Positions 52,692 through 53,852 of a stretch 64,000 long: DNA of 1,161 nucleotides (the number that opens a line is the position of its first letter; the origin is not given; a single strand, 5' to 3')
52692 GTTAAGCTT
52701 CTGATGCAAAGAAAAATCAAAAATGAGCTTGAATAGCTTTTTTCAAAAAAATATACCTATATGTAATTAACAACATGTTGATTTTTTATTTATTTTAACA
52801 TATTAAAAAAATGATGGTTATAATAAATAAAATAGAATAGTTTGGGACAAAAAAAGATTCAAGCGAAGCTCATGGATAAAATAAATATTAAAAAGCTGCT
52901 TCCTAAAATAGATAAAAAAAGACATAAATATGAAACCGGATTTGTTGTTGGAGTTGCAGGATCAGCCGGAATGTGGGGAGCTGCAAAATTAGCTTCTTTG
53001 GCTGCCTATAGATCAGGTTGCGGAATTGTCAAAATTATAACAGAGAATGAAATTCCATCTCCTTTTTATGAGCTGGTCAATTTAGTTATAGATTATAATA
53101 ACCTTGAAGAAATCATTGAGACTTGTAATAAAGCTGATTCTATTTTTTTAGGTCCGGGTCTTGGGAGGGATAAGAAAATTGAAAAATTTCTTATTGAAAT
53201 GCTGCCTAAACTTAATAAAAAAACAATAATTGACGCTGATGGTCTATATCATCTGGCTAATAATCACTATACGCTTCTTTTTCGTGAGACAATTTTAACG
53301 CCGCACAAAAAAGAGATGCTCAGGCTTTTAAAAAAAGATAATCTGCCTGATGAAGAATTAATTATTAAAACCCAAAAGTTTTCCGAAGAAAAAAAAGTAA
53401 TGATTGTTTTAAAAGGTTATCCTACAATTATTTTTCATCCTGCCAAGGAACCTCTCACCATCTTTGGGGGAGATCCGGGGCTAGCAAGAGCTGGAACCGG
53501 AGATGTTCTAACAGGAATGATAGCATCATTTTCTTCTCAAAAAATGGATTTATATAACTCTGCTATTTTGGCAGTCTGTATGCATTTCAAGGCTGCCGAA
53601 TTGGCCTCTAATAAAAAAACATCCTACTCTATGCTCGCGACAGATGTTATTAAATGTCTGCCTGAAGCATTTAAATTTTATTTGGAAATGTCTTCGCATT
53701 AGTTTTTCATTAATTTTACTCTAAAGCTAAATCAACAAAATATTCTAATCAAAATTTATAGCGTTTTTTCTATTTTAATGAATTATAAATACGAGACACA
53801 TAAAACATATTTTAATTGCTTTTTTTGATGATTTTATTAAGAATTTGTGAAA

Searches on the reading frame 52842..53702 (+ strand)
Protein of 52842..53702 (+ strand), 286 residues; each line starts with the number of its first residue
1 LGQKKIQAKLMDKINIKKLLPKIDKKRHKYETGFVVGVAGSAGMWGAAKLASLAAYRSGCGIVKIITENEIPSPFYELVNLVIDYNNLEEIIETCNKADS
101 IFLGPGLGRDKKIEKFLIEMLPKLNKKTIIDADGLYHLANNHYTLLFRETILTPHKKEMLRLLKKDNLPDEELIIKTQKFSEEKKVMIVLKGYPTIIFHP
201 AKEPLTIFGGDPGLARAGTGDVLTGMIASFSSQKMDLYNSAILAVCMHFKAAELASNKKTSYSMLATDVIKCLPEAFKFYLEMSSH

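Call 80: search_protein_families(library=pfam, proteins=[window:52842-53702:+], max_evalue=0.01)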
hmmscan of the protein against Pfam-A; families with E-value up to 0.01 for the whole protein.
window:52842-53702:+ (286 aa): 2 families
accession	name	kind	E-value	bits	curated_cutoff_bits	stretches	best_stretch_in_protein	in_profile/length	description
PF01256.23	Carb_kinase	-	2.3e-51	175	27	1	38-274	4-241/242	NAD(P)H-hydrate dehydratase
PF02110.20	HK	-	0.00036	20.4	27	1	173-261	140-228/247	Hydroxyethylthiazole kinase family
